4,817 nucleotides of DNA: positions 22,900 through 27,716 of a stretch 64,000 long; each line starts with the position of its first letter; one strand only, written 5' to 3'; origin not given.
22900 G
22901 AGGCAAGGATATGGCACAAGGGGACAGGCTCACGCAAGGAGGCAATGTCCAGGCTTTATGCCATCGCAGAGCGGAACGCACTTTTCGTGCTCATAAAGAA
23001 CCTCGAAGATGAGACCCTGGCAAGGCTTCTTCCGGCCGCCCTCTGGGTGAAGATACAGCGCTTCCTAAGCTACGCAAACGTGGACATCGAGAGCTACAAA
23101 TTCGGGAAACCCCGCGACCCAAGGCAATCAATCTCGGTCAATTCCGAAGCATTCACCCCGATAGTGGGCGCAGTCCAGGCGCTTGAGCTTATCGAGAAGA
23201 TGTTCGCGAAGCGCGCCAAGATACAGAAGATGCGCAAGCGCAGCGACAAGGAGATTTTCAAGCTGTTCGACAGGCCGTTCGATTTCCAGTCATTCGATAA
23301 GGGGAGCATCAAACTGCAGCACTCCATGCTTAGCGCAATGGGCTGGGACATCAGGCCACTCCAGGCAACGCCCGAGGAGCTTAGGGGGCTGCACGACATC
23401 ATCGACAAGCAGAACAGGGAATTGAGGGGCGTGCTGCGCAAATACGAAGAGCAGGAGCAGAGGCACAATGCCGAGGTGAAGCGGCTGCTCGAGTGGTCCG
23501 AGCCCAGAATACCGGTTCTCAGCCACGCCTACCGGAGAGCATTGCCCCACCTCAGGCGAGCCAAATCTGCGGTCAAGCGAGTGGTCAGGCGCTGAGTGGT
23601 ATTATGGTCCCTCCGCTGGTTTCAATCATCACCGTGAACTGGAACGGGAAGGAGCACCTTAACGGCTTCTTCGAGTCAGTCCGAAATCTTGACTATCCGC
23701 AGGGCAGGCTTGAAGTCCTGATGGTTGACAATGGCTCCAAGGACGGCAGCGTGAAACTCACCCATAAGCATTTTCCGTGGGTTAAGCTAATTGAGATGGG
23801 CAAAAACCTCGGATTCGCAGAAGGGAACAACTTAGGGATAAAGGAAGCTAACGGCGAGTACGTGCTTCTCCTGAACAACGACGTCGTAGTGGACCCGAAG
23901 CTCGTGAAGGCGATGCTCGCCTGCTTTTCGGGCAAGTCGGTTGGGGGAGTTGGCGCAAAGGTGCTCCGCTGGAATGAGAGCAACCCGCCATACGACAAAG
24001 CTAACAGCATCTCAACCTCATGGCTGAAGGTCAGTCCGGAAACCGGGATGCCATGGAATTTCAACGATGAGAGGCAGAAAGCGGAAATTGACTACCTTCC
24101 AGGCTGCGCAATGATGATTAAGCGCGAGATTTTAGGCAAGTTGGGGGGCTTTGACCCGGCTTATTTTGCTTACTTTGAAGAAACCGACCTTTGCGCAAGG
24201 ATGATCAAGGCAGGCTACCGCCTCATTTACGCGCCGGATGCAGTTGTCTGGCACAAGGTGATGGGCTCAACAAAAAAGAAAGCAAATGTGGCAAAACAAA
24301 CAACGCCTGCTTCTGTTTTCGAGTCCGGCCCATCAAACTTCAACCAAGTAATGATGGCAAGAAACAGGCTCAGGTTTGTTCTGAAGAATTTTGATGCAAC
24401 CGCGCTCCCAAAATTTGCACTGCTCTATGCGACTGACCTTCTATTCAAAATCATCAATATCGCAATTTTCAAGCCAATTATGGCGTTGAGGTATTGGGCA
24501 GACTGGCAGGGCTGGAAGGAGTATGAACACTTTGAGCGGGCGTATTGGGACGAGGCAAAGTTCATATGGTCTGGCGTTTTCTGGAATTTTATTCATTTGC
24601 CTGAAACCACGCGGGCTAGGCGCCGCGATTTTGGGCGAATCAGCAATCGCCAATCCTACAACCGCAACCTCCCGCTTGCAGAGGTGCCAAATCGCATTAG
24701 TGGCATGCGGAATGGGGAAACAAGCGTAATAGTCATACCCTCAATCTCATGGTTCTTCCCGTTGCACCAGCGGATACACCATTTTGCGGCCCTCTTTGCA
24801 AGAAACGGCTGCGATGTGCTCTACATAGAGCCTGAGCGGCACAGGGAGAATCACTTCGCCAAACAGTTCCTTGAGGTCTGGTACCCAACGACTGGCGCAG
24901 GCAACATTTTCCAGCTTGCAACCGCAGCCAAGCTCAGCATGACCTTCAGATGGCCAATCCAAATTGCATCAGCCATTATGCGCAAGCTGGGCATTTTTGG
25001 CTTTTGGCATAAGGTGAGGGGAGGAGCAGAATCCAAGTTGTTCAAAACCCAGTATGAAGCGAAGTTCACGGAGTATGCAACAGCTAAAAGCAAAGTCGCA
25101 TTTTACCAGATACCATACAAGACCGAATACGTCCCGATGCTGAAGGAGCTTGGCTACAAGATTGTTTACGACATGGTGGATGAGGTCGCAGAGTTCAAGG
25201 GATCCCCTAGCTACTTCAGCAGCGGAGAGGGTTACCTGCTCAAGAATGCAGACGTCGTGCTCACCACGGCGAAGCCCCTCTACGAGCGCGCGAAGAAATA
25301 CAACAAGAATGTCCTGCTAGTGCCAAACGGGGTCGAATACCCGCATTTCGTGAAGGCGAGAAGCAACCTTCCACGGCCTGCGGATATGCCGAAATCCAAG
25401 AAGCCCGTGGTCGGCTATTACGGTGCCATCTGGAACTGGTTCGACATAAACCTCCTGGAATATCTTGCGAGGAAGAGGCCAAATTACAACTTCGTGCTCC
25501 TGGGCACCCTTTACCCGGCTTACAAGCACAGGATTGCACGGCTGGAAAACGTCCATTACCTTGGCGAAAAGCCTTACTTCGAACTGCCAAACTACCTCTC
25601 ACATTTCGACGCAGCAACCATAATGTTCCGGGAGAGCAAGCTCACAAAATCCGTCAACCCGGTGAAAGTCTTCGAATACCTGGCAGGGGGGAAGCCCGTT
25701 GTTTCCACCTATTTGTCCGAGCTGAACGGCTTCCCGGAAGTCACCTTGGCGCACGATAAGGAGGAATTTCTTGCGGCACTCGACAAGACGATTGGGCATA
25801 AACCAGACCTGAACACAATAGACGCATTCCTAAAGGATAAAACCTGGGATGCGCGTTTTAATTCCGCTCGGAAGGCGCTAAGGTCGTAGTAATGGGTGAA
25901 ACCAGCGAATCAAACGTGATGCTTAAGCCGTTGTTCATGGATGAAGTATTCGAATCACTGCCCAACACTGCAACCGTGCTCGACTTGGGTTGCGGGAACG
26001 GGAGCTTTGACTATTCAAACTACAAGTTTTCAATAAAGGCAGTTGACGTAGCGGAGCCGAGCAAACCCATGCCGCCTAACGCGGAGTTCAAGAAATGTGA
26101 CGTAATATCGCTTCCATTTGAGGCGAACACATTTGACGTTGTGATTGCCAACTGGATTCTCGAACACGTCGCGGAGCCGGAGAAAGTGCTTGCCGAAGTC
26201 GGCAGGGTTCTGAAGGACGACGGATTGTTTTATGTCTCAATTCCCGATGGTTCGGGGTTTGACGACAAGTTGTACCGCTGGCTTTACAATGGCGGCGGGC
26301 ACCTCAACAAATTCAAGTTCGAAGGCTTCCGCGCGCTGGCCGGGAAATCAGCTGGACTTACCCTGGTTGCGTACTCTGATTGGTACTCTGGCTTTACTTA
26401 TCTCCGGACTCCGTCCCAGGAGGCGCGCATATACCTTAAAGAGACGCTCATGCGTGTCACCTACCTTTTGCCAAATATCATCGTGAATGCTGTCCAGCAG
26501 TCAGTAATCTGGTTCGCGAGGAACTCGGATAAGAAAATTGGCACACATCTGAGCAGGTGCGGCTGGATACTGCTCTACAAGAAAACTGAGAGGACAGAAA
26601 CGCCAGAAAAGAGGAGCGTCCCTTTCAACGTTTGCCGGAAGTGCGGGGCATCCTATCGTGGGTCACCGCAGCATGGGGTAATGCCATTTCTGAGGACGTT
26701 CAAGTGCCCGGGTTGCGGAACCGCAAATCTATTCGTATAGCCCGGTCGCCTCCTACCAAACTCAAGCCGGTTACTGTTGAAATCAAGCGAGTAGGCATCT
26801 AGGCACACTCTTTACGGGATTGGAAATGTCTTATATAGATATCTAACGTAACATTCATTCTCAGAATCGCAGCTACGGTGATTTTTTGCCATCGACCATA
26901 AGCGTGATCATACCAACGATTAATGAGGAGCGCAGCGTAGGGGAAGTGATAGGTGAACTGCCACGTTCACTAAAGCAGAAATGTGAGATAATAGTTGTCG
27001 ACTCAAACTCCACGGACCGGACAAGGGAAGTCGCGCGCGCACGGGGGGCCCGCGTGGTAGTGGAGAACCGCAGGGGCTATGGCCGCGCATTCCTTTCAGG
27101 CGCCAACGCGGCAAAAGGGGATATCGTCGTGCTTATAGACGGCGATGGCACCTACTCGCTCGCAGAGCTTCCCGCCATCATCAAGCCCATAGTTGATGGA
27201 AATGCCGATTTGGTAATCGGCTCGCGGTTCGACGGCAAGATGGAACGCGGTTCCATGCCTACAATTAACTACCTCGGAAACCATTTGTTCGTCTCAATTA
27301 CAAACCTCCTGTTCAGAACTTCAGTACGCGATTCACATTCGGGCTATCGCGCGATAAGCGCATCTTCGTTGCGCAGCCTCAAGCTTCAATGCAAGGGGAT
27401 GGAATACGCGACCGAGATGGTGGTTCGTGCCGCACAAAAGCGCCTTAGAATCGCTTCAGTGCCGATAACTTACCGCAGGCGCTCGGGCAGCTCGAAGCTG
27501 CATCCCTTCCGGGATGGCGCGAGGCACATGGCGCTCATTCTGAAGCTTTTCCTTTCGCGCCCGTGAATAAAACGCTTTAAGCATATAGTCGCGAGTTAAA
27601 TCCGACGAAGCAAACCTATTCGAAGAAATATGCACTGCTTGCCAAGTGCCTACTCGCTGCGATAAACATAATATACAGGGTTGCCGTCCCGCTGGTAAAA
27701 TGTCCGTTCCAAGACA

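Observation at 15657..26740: Archaeal counterpart of an ABC-transporter-dependent, terminator-capped glycan pathway (WbdD-like logic)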

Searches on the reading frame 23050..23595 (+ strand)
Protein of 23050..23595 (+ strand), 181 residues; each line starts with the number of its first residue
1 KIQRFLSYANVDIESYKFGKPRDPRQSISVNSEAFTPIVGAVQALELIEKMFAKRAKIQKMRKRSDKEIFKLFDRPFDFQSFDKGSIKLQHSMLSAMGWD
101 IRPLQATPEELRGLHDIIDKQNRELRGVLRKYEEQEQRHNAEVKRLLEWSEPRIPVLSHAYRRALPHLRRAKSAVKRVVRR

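Call 41: search_protein_families(library=pfam, proteins=[window:23050-23595:+], max_evalue=10)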
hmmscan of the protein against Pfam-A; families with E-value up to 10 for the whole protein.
window:23050-23595:+ (181 aa): 4 families
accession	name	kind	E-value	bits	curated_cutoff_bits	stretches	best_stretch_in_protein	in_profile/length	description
PF08373.16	RAP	-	0.0082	16.5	24.2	1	84-104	17-37/58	RAP domain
PF13543.13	SAM_KSR1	-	0.11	12.9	22.5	1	96-147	19-68/75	SAM like domain present in kinase suppressor RAS 1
PF16881.10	LIAS_N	-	0.15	13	27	1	113-164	29-78/96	N-terminal domain of lipoyl synthase of Radical_SAM family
PF08149.16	BING4CT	-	0.57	10.4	23.7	1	131-148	52-69/79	BING4CT (NUC141) domain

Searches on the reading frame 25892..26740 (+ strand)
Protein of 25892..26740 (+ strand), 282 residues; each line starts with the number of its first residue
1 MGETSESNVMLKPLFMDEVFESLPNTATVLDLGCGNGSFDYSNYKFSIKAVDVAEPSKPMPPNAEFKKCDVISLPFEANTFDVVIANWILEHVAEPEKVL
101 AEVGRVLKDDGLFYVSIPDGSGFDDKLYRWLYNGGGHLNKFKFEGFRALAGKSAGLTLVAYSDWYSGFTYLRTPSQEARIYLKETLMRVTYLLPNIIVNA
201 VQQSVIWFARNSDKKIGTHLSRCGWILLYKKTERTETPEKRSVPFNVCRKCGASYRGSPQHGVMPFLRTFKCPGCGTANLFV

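Call 4: search_protein_families(library=pfam, proteins=[window:25892-26740:+], max_evalue=0.01)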
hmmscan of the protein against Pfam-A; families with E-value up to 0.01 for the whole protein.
window:25892-26740:+ (282 aa): 10 families
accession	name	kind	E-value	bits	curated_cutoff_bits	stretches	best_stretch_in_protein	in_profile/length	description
PF08241.18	Methyltransf_11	-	5.8e-16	59.4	21.2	1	30-115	1-95/95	Methyltransferase domain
PF13489.12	Methyltransf_23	-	1.6e-15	57.7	27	1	18-160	15-163/164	Methyltransferase domain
PF13847.12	Methyltransf_31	-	2.1e-14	53.9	27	1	27-119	5-113/145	Methyltransferase domain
PF13649.12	Methyltransf_25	-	5.4e-12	46.7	27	1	29-111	1-97/97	Methyltransferase domain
PF08242.18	Methyltransf_12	-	4.1e-08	34.3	30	1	48-113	20-98/98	Methyltransferase domain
PF05148.21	Methyltransf_8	-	6.2e-07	30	27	1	22-116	69-157/219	Hypothetical methyltransferase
PF01209.24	Ubie_methyltran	-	4.5e-05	23.3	20.1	1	63-115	99-151/233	ubiE/COQ5 methyltransferase family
PF07021.18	MetW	-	8.1e-05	22.8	21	0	76-108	71-103/193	Methionine biosynthesis protein MetW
PF01728.25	FtsJ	-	0.00028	21.3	24.1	1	11-86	7-97/181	FtsJ-like methyltransferase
PF05219.18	DREV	-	0.0036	16.9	26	1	22-113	91-184/265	DREV methyltransferase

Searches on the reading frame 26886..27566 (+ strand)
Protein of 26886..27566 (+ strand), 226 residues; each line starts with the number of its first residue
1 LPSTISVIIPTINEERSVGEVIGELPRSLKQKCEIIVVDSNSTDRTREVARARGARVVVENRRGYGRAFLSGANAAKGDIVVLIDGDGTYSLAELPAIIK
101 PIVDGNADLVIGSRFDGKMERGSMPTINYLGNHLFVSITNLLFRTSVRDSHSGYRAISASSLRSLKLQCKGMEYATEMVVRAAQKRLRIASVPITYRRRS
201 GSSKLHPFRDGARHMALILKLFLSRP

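Call 7: search_protein_families(library=pfam, proteins=[window:26886-27566:+], max_evalue=0.001)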
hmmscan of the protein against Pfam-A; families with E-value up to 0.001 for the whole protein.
window:26886-27566:+ (226 aa): 3 families
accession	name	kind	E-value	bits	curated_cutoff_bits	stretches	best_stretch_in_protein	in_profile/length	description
PF00535.33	Glycos_transf_2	-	2.3e-27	96.4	23.3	1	6-163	1-165/168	Glycosyl transferase family 2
PF13641.12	Glyco_tranf_2_3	-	2.2e-07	31.6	27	1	2-87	1-96/230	Glycosyltransferase like family 2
PF10111.15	Glyco_tranf_2_2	-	3.6e-05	23.8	27.3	1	6-100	1-104/276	Glycosyltransferase like family 2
